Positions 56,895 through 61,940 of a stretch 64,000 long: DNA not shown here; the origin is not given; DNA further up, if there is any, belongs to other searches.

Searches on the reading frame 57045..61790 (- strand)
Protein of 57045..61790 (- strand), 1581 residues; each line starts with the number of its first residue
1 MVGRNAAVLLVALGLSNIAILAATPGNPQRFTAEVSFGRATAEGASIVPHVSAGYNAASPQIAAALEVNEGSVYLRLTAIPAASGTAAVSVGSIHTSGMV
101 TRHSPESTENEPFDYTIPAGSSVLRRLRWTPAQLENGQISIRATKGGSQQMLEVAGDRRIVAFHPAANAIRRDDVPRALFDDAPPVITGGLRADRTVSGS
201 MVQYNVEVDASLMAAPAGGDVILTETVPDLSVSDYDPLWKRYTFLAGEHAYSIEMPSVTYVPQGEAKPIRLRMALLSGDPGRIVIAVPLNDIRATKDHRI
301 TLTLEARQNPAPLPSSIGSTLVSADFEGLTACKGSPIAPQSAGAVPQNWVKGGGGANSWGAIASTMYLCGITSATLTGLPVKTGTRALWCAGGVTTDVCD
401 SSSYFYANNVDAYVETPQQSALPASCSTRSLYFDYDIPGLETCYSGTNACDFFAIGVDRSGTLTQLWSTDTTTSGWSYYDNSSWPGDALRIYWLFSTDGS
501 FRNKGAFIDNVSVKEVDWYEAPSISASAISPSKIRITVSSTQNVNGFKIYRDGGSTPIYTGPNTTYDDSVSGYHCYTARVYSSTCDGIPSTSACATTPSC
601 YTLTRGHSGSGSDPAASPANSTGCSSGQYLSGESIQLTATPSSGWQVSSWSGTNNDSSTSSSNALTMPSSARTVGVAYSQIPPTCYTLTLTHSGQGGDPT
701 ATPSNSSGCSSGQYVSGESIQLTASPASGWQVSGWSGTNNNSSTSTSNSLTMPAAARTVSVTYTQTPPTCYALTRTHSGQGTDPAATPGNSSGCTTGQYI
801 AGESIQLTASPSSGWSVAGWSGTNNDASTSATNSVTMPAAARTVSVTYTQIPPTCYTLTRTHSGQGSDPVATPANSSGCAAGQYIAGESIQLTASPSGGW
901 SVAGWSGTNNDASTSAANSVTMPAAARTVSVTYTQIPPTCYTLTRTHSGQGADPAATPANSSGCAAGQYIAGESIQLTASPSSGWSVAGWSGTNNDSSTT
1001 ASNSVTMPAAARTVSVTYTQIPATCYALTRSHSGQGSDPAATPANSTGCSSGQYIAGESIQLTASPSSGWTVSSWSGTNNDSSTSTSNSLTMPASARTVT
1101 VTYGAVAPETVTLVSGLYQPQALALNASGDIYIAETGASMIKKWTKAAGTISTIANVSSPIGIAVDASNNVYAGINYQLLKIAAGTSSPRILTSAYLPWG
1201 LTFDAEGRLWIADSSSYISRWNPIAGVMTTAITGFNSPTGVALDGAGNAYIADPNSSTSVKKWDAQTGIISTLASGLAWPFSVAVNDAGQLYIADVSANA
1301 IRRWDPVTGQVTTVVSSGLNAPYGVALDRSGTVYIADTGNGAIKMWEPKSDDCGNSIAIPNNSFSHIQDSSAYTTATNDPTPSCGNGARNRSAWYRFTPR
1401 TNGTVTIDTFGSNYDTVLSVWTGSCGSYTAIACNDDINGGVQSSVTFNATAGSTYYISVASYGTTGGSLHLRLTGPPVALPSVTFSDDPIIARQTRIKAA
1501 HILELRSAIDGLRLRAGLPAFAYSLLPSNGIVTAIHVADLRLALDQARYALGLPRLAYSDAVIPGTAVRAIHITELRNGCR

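Call 25: search_protein_families(library=pfam, proteins=[window:57045-61790:-], max_evalue=0.001)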
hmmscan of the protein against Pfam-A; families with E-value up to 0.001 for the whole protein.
window:57045-61790:- (1581 aa): 8 families
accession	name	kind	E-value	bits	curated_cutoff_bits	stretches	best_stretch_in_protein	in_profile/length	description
PF18998.6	Flg_new_2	-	8.4e-66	218.4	23.6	6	706-766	14-72/73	Divergent InlB B-repeat domain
PF01436.27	NHL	-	1e-21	76.2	20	0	1320-1343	2-25/28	NHL repeat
PF13636.12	Methyltranf_PUA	-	5.1e-10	39.7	27.6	0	882-906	2-25/49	RNA-binding PUA-like domain of methyltransferase RsmF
PF25021.1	TEN_NHL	-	1.2e-08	34.8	27.1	0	1112-1184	255-329/357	Teneurin NHL domain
PF23759.1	GBD_T9SS_assoc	-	8e-07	29.8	27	1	1350-1461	2-104/116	Galactose binding domain-like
PF08450.18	SGL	-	1.4e-05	25.3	26.3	0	1197-1247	185-236/246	SMP-30/Gluconolactonase/LRE-like region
PF25175.1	Beta-prop_WDR5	-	6.9e-05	22.7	250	1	1210-1359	24-176/296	WDR5 beta-propeller domain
PF15174.11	PRNT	-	0.00015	22.1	27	0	1006-1030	20-44/51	Prion-related protein testis-specific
